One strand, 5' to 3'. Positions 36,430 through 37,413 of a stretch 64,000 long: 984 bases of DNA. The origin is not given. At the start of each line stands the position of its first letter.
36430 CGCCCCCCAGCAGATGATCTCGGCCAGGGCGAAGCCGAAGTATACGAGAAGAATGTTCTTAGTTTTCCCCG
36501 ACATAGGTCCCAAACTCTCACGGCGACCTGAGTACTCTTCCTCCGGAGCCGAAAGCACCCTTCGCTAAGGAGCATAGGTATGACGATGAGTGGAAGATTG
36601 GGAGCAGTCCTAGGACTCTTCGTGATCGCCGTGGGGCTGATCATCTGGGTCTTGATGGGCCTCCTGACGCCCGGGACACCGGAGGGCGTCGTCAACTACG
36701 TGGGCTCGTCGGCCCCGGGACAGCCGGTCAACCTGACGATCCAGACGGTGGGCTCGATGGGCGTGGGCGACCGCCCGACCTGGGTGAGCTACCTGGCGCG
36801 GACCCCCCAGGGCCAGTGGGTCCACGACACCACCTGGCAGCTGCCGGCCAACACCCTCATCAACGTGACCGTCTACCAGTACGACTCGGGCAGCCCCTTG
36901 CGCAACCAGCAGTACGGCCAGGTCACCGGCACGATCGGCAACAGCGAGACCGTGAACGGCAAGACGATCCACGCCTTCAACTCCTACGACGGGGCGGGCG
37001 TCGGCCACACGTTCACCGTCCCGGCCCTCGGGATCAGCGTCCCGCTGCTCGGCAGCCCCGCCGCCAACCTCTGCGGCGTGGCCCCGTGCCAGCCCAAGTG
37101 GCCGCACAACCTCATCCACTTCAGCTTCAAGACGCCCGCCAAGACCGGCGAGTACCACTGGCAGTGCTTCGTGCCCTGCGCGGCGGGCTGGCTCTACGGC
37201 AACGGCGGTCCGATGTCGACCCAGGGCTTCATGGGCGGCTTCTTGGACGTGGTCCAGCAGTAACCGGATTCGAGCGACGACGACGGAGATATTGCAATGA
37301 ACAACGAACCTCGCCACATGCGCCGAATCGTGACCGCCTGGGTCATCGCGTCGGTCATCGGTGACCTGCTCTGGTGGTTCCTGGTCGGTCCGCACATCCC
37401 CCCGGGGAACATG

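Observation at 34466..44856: Self-contained heme-copper oxidase island with every copper-maturation component duplicated and several unassigned membrane ORFs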

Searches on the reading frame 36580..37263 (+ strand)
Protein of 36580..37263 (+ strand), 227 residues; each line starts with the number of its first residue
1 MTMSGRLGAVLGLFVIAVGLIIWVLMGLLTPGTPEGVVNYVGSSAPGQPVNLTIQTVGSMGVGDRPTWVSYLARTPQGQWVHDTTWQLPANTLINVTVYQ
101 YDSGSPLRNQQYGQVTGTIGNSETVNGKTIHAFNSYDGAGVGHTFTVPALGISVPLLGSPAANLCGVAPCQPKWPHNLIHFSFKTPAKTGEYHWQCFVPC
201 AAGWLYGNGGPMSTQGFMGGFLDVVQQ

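Call 5: search_protein_families(library=pfam, max_evalue=0.01, proteins=[window:36580-37263:+])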
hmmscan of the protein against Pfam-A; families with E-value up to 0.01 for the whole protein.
window:36580-37263:+ (227 aa): 0 families

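Call 6: search_protein_families(library=ncbifam, max_evalue=0.01, proteins=[window:36580-37263:+])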
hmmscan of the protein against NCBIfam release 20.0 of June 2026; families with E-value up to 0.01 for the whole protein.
window:36580-37263:+ (227 aa): 0 families

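Call 8: search_protein_families(library=pfam, max_evalue=10, proteins=[window:36580-37263:+])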
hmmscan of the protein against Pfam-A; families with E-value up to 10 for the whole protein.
window:36580-37263:+ (227 aa): 0 families

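Call 25: search_solved_structures(query=A1, max_evalue=10, show_alignments=3)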
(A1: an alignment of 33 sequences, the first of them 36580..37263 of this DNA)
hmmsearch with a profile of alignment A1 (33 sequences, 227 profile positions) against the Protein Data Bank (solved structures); distinct sequences matched with E-value up to 10: 7.
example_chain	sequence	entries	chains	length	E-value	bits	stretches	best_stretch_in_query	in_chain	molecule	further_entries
1ov8_A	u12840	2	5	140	0.11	15.4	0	182-208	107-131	Auracyanin B | PROTEIN (AURACYANIN)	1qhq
6kjq_A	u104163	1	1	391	0.49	13.3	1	23-81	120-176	Putative beta-lactamase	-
6kjh_A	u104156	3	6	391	0.49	13.3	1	23-81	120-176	Putative beta-lactamase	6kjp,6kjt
6kjj_A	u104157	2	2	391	0.52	13.2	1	23-81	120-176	Putative beta-lactamase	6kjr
4xiz_A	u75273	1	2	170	1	12.3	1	62-127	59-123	Protein UPS1, mitochondrial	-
4ytw_B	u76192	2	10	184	1.2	12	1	62-126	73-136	Protein UPS1, mitochondrial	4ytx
4xhr_A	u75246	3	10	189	1.3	11.9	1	62-126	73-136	Protein UPS1, mitochondrial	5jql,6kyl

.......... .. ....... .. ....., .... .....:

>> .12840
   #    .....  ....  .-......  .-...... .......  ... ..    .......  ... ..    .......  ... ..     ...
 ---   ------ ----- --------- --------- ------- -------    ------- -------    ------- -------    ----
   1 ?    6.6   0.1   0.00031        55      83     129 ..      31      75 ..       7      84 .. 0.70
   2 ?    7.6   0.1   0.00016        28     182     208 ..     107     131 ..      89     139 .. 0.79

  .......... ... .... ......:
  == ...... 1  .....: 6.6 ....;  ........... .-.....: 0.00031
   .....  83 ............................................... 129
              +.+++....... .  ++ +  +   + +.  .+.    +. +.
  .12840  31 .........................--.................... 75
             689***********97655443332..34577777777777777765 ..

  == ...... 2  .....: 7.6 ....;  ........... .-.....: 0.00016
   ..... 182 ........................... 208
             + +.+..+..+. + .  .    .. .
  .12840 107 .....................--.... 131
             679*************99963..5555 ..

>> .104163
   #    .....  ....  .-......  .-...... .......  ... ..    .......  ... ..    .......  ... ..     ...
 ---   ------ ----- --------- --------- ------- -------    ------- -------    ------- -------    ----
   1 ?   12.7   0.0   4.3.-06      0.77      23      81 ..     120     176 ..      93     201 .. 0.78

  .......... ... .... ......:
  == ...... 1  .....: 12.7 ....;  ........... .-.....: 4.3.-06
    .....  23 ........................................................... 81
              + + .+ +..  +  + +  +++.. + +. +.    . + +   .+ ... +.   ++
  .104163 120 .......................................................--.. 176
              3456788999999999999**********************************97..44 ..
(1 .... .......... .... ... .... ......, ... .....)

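Call 27: find_homologous_proteins(query=window:36580-37263:+, max_evalue=0.001)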
Query window:36580-37263:+ (227 aa): 1828 proteins with E <= 0.001 among 2164 candidates; the best 120 are listed.
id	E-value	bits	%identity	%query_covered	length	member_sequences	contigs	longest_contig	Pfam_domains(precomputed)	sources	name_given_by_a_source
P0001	1.9e-152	524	100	100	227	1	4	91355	-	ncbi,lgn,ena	-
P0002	2.1e-129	448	85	100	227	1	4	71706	-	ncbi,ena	-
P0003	9.9e-118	410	79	100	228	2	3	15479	-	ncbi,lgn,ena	-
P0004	1.8e-116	406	78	100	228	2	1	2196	-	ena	-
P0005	5.5e-116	404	79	100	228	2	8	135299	-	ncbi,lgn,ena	-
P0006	7.9e-116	404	79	100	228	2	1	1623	-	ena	-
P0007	1.6e-115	403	79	100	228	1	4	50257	-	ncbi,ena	-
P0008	2.8e-115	402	79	100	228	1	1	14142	-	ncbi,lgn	-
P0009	3.0e-115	402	78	100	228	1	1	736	-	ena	-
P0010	4.7e-115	401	77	100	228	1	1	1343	-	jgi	jgi:hypothetical protein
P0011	5.6e-114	398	78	99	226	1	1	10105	-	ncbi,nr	ncbi:MAG TPA: hypothetical protein PLS29_05415 [Acidimicrobiales bacterium]|nr:hypothetical protein 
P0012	2.8e-113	396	76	100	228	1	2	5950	-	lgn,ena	-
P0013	3.9e-112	392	77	100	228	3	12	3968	-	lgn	-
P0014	5.6e-112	391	76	99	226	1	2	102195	-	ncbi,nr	ncbi:MAG TPA: hypothetical protein VFN59_03025 [Acidimicrobiales bacterium]|nr:hypothetical protein 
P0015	9.0e-112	391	75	100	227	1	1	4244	-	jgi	jgi:hypothetical protein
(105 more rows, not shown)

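Call 31: predict_structure(alignment_id=A3)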
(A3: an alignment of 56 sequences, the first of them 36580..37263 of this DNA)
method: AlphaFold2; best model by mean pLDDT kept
length: 227 residues; sequences in the alignment: 56
mean_pLDDT: 79.2   pTM: 0.73
mean pLDDT of the five models: 79.2, 78.0, 77.7, 76.5, 64.1
residues with pLDDT >= 90: 84; 70-90: 92; 50-70: 26; < 50: 25
segments of 3 or more residues with pLDDT < 50: 30-35, 199-216
pLDDT, mean of each block of 10 residues (from residue 1): 77 92 70 64 89 85 64 89 89 96 64 83 95 81 84 88 82 92 95 68 36 52 90
secondary structure, 60 per line:
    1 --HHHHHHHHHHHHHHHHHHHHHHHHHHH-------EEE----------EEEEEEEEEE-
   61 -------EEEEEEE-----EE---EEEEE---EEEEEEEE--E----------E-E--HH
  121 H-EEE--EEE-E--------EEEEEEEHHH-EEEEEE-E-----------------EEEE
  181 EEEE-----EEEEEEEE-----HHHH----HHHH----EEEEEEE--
elements in order: H3-29 E37-39 E50-59 E68-74 E85-89 E93-100 E123-125 E128-130 E141-147 E152-157 E177-184 E190-197 H203-206 H211-214 E219-225

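Call 36: fold_search(model_id=the predicted structure, library=pdb)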
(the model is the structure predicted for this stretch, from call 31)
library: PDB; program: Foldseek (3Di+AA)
matches with E <= 10: 922; with E <= 0.001: 20
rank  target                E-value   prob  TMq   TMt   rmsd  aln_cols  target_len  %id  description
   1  1gy2_A                1.3e-05  0.99  0.22  0.29  12.2       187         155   14  Crystal structure of Met148Leu rusticyanin (released 2002-05-23)
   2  1a3z                  3.2e-05  0.99  0.23  0.33  13.1       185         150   16  REDUCED RUSTICYANIN AT 1.9 ANGSTROMS (released 1998-07-29)
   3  1a8z                  3.4e-05  0.98  0.22  0.30  13.4       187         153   16  STRUCTURE DETERMINATION OF A 16.8KDA COPPER PROTEIN RUSTICYANIN AT 2.1A RESOLUTION USING ANOMALOUS SCATTERING DATA WITH  (released 1998-06-17)
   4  1rcy                  4.0e-05  0.99  0.24  0.33  13.2       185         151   16  RUSTICYANIN (RC) FROM THIOBACILLUS FERROOXIDANS (released 1997-05-15)
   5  2cak                  5.1e-05  1.00  0.25  0.35  10.9       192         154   15  1.27Angstrom Structure of Rusticyanin from Thiobacillus ferrooxidans (released 2006-03-08)
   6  1gy1_A                6.1e-05  0.97  0.22  0.30  12.2       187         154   14  Crystal structures of Ser86Asp and Met148Leu Rusticyanin (released 2002-05-23)
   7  2cal                  7.2e-05  0.97  0.22  0.30  13.2       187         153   15  Crystal structure of His143Met rusticyanin (released 2006-01-05)
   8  1e30_A                1.9e-04  0.98  0.23  0.32  13.1       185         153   15  Crystal structure of the Met148Gln mutant of rusticyanin at 1.5 Angstrom resolution (released 2000-07-28)
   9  2qpe_B                2.2e-04  1.00  0.32  0.42  16.0       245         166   13  An unexpected outcome of surface-engineering an integral membrane protein: Improved crystallization of cytochrome ba3  (released 2007-12-11)
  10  1cur_MODEL_1_A        4.1e-04  0.84  0.21  0.28  12.4       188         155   15  REDUCED RUSTICYANIN, NMR (released 1996-11-08)
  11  7z3i_A                4.6e-04  0.95  0.25  0.38  14.0       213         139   12  Crystal structure of the cupredoxin AcoP from Acidithiobacillus ferrooxidans, M171A mutant (released 2023-09-13)
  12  6wcn                  5.2e-04  1.00  0.32  0.19   9.5       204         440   14  Crystal structure of Laccase from Thermus thermophilus HB27 with an open conformation of beta-hairpin (Average deposited (released 2021-03-31)
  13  2xu9                  5.5e-04  1.00  0.32  0.19  10.2       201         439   14  Crystal structure of Laccase from Thermus thermophilus HB27 (released 2011-10-26)
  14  3x1e                  6.2e-04  1.00  0.38  0.30   5.7       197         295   11  Structure of copper-containing nitrite reductase from Geobacillus thermodenitrificans without chloride (released 2015-11-18)
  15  4zk8                  7.8e-04  1.00  0.36  0.29   5.9       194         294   10  Copper-containing nitrite reductase from thermophilic bacterium Geobacillus thermodenitrificans (Re-refined) (released 2015-05-20)
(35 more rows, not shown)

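Call 47: search_protein_representatives(alignment_id=A3)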
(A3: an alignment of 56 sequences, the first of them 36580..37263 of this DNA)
Query: 56 sequences, 227 profile positions. Proteins with E-value up to 0.001 (for the whole library): 617; up to 1e-10: 319; up to 1e-30: 51. The best 150 are listed.
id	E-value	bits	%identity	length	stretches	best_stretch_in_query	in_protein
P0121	6.6e-85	300.7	-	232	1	1-226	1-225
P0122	1.5e-72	260.3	-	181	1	1-141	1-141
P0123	7.3e-72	258.0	-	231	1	1-226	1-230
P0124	1.0e-69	251.0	-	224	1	1-226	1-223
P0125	2.9e-66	239.8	-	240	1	1-225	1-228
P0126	1.7e-59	217.6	-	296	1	65-202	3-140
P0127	5.2e-59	216.0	-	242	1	10-225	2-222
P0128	1.4e-57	211.3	-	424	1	1-203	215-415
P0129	1.5e-55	204.7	-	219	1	16-226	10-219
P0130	2.8e-55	203.8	-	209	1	72-206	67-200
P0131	5.9e-55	202.7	-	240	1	1-226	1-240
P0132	1.6e-54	201.3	-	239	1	5-226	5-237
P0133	1.7e-54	201.3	-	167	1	74-225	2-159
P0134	2.2e-54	200.9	-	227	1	13-225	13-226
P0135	4.9e-54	199.8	-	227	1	7-226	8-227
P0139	7.6e-48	179.5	-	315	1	11-164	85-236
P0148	6.2e-40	153.6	-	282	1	76-186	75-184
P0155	2.1e-35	138.8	-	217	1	10-225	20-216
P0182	8.2e-29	117.2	-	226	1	13-225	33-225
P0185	1.9e-28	116.0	-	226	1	8-224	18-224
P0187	4.2e-28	114.9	-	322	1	1-160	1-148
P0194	4.1e-26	108.4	-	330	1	2-152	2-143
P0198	1.8e-25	106.3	-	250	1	11-225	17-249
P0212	1.9e-23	99.7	-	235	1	4-226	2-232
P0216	8.0e-23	97.7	-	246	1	1-224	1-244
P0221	5.4e-22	94.9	-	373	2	189-226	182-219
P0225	1.5e-21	93.5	-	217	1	3-225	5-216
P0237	3.1e-20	89.2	-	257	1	6-226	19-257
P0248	1.0e-19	87.5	-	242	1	55-225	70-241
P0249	1.2e-19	87.3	-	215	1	64-225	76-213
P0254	2.0e-19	86.5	-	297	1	35-224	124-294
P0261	3.8e-19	85.6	-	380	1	42-225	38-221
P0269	9.9e-19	84.3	-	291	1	72-225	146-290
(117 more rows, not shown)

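Call 53: find_encoding_contigs(protein=P0212, flank=8000, max_places=3)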
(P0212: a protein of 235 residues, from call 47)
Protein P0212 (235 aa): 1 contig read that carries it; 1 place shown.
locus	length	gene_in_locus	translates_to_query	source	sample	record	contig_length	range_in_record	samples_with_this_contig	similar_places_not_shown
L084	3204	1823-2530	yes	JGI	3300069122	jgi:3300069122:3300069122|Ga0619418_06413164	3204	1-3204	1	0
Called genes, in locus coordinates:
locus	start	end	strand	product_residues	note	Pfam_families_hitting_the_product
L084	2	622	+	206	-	?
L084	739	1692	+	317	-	-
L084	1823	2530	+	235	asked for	-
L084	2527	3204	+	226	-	?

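Call 54: list_cluster_members(proteins=[P0155, P0182, P0185, P0198, P0212, P0216, P0225, P0237, P0248, P0249])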
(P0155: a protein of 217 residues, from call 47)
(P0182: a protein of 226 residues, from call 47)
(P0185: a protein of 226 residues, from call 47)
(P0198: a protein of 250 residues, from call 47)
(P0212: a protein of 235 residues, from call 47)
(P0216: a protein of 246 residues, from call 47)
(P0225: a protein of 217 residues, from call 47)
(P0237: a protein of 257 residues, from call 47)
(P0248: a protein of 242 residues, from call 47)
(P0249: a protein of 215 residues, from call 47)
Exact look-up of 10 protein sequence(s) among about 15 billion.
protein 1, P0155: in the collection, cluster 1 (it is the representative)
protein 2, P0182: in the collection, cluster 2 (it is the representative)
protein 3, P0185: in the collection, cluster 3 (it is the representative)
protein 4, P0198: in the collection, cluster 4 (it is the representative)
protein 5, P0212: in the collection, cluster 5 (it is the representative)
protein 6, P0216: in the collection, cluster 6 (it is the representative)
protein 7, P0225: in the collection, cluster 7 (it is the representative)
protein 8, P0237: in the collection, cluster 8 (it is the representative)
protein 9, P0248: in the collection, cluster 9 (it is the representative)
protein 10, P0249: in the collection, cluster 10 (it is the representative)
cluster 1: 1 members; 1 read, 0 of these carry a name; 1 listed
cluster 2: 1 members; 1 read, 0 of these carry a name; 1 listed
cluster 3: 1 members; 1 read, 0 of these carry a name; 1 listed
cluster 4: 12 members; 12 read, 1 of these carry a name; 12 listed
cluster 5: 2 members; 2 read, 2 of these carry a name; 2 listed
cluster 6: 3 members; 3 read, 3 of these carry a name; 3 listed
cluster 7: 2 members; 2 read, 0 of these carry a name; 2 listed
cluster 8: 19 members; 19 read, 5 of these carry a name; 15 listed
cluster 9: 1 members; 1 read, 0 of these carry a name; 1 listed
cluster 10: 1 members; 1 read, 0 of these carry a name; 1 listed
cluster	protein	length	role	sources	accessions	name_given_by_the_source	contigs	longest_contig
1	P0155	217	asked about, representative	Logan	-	-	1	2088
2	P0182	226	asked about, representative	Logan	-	-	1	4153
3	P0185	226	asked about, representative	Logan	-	-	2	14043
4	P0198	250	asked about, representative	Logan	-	-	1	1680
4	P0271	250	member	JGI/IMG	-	hypothetical protein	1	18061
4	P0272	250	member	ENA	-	-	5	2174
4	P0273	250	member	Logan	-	-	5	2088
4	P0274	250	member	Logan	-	-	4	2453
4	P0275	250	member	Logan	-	-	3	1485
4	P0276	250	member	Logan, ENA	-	-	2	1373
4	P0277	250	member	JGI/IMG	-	-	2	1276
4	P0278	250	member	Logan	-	-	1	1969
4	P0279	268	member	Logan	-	-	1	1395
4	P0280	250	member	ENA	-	-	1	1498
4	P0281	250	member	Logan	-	-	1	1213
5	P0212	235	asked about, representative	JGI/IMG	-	hypothetical protein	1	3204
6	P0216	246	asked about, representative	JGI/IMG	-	hypothetical protein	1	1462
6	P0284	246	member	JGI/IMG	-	hypothetical protein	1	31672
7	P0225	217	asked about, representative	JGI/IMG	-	-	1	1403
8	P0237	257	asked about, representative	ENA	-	-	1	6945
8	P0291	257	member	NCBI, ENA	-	-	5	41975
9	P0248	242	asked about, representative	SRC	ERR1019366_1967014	-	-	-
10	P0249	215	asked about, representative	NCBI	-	-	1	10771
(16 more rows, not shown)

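Call 55: find_encoding_contigs(protein=P0291, flank=8000, max_places=2)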
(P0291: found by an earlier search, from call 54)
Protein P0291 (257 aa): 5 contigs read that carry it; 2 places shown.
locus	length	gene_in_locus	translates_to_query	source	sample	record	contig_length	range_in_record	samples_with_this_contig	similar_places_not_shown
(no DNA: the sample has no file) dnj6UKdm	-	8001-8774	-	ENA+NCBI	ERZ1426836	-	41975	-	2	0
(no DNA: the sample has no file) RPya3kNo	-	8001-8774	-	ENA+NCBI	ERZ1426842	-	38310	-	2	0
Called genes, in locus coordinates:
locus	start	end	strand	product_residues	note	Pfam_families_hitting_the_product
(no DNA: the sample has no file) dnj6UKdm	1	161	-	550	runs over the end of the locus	PF00501:AMP-binding, PF13193:AMP-binding_C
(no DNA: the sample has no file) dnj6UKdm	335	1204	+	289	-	PF23441:SDR (weak), PF00106:adh_short, PF08659:KR (weak), PF13561:adh_short_C2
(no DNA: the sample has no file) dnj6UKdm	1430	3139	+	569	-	PF01833:TIG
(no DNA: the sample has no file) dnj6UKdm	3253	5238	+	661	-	PF00578:AhpC-TSA (weak), PF02630:SCO1-SenC, PF08534:Redoxin (weak)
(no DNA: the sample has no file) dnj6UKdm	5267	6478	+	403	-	PF13088:BNR_2 (faint)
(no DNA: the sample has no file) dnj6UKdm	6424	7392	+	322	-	PF09678:Caa3_CtaG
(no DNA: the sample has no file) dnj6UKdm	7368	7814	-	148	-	-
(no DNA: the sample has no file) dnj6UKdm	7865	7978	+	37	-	-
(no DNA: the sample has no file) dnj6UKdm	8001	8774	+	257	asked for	-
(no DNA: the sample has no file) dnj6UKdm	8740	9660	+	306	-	PF00116:COX2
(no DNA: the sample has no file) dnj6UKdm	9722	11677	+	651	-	PF00115:COX1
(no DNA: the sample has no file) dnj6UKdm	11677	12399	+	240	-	-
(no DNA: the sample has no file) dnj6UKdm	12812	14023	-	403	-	PF06772:LtrA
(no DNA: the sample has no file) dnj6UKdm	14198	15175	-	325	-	PF00800:PDT, PF01842:ACT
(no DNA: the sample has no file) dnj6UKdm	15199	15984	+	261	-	PF00731:AIRC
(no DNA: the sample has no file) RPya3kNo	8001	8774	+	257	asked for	-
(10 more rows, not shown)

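Call 56: find_encoding_contigs(protein=P0284, flank=8000, max_places=2)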
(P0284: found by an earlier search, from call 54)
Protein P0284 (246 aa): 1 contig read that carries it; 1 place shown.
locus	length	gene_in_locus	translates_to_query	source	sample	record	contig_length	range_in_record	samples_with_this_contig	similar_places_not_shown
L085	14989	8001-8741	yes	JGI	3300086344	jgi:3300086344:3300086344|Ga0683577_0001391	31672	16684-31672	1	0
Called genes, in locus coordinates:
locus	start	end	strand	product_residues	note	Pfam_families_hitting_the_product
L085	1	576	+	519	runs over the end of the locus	PF00174:Oxidored_molyb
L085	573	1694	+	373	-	PF00535:Glycos_transf_2, PF13641:Glyco_tranf_2_3 (weak)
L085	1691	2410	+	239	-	PF01553:Acyltransferase (faint)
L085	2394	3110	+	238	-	PF07021:MetW (weak), PF13489:Methyltransf_23, PF13847:Methyltransf_31, PF08241:Methyltransf_11, PF08242:Methyltransf_12 (weak), PF13649:Methyltransf_25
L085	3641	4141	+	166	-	-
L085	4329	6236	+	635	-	PF00115:COX1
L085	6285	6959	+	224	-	-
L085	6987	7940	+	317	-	PF09678:Caa3_CtaG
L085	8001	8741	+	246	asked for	-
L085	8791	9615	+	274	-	PF00116:COX2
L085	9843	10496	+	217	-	-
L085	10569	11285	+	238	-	PF08849:BrxA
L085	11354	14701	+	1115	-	PF07669:Eco57I, PF02384:N6_Mtase (weak)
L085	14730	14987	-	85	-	?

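Call 57: find_encoding_contigs(protein=P0249, flank=8000, max_places=2)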
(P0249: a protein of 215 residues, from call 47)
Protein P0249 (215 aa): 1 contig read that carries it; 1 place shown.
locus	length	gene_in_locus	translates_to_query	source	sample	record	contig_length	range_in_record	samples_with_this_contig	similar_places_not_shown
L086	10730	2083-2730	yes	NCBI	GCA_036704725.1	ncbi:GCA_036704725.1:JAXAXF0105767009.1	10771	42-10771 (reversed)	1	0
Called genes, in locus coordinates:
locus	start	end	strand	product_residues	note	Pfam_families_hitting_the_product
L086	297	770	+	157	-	PF04075:F420H2_quin_red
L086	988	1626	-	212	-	-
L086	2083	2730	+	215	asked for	-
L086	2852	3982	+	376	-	-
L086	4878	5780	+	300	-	PF13641:Glyco_tranf_2_3, PF00535:Glycos_transf_2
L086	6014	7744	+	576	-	-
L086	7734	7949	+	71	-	-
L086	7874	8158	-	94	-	-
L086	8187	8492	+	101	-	-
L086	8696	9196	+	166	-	-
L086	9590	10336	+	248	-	PF01694:Rhomboid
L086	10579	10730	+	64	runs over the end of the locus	?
